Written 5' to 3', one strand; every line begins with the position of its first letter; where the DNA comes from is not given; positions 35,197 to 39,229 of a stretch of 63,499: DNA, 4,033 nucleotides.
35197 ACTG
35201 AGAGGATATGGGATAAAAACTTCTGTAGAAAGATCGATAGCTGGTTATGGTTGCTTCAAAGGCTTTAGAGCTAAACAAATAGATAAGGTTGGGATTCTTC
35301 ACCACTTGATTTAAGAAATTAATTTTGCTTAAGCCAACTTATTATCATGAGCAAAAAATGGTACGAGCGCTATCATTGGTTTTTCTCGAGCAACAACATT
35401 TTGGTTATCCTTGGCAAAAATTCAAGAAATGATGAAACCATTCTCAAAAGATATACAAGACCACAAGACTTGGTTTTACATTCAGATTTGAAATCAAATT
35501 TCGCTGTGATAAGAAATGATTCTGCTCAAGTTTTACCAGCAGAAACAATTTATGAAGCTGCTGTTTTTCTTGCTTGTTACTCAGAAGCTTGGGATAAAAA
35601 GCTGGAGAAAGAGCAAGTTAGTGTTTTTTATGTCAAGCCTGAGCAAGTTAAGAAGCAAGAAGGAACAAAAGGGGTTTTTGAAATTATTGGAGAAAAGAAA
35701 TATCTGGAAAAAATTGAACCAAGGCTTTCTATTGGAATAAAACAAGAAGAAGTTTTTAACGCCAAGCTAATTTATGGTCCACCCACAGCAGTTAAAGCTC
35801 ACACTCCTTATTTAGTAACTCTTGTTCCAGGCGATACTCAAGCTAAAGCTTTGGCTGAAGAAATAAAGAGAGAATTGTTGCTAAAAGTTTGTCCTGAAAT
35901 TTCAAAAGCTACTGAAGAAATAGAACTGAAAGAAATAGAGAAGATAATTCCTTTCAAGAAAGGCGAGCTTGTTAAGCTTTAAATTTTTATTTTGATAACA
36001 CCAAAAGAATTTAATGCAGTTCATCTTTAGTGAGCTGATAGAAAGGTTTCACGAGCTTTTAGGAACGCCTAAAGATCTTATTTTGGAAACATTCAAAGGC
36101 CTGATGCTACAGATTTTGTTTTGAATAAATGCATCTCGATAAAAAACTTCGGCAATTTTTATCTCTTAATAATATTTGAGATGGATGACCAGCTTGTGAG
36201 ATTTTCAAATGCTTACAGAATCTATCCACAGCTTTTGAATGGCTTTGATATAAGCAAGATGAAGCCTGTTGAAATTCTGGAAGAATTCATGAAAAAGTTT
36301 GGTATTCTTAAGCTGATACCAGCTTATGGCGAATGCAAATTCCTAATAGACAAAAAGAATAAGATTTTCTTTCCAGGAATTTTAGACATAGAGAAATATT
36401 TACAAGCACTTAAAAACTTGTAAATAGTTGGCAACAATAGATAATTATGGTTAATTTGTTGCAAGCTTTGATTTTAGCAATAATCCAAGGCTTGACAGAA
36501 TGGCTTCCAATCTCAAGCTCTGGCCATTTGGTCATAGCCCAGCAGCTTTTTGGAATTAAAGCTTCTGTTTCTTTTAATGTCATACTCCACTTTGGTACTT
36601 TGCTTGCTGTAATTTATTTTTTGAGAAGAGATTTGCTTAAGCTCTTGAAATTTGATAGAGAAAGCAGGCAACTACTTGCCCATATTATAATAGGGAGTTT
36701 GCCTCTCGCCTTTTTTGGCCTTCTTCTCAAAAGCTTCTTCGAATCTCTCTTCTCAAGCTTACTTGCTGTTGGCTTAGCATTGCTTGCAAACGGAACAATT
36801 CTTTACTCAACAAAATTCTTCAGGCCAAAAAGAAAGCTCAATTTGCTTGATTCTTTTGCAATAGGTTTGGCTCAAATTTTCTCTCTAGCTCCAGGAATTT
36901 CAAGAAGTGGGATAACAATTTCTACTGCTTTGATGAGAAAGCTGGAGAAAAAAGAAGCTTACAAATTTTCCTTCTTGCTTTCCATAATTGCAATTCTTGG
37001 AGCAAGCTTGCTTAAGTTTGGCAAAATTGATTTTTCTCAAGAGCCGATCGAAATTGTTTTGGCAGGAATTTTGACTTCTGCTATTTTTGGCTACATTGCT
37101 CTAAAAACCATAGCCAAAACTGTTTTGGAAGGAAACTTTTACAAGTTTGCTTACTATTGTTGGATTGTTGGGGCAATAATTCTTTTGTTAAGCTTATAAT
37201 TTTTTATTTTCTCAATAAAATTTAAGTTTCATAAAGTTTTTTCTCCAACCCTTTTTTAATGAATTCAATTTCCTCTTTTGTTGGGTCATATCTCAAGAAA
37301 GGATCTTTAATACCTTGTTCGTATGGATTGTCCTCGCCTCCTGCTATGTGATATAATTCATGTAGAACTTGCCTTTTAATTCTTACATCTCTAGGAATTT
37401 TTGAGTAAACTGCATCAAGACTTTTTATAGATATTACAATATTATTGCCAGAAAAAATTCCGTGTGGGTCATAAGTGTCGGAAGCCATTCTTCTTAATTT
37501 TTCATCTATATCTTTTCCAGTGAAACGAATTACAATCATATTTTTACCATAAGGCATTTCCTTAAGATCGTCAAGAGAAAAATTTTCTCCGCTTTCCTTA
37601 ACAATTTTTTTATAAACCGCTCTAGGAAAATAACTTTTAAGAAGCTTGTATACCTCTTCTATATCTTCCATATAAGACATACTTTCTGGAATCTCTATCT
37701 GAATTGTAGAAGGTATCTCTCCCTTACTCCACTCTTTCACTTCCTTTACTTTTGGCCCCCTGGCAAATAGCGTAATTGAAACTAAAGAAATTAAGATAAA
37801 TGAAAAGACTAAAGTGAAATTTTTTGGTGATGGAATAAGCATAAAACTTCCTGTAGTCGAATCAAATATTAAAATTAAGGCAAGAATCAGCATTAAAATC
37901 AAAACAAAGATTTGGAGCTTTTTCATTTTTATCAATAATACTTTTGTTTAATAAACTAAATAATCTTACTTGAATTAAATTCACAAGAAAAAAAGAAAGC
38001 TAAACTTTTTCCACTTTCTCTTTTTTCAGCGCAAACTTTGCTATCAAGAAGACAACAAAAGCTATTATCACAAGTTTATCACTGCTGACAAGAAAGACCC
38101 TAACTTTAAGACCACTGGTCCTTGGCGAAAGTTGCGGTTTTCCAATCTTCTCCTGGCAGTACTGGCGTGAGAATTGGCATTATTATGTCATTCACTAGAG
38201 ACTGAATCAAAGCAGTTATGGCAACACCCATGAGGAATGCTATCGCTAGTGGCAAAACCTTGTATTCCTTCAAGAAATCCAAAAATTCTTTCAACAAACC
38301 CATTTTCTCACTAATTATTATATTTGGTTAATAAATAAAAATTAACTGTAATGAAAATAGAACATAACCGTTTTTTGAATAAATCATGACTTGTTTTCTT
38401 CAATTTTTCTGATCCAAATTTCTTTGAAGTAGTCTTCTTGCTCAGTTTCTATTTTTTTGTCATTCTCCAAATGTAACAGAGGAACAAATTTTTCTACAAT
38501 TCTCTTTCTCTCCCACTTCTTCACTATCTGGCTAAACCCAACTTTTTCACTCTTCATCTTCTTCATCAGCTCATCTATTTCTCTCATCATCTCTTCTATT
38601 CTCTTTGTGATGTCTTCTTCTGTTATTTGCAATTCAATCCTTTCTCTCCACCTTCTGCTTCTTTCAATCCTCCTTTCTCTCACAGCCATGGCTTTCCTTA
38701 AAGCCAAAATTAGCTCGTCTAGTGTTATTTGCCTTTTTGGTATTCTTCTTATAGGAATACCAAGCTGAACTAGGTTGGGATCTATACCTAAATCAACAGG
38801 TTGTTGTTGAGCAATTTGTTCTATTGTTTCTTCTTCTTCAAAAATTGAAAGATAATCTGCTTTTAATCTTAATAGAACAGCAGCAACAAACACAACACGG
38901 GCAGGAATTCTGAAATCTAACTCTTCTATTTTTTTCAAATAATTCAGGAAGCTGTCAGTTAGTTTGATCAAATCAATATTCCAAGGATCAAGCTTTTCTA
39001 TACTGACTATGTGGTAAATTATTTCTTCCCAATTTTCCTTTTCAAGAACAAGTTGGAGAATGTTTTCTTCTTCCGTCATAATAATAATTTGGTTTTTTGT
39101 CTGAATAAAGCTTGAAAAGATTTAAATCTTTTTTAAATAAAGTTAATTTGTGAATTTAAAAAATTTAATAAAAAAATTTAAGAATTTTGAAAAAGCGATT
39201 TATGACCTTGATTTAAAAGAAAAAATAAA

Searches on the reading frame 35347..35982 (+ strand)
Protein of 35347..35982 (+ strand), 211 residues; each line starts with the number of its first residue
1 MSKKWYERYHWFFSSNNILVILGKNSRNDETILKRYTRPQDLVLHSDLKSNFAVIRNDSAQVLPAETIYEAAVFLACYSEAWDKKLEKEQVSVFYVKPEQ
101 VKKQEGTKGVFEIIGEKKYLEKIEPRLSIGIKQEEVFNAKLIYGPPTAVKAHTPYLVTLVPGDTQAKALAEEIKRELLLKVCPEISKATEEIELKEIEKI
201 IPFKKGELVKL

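Call 104: search_protein_families(library=pfam, proteins=[window:35347-35982:+], max_evalue=0.00001)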
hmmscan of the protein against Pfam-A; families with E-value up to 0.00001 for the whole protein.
window:35347-35982:+ (211 aa): 1 family
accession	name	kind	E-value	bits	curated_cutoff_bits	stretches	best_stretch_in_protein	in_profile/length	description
PF05670.18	NFACT-R_1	-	1.8e-22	80.4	29.8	1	9-111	2-108/112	NFACT protein RNA binding domain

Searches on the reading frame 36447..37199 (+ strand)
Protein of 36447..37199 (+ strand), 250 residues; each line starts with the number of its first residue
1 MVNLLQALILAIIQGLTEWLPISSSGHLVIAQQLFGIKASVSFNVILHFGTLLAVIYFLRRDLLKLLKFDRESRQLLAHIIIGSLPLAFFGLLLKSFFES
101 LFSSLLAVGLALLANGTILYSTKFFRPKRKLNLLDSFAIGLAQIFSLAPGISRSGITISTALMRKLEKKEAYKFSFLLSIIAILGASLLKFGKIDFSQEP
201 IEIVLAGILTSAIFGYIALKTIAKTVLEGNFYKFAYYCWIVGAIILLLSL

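Call 104: search_protein_families(library=pfam, proteins=[window:36447-37199:+], max_evalue=0.00001)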
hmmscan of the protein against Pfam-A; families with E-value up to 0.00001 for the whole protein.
window:36447-37199:+ (250 aa): 1 family
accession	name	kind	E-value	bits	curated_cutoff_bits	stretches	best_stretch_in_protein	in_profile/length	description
PF02673.24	BacA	-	9.8e-69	232.3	33.4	1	7-244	1-257/257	Bacitracin resistance protein BacA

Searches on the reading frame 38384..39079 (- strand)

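Call 104: search_protein_families(library=pfam, proteins=[window:38384-39079:-], max_evalue=0.00001)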
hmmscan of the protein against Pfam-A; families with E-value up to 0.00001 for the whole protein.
window:38384-39079:- (231 aa): 1 family
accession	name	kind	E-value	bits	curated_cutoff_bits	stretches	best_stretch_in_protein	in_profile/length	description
PF02616.19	SMC_ScpA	-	3.6e-17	63.6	24.6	2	28-90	5-68/232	Segregation and condensation protein ScpA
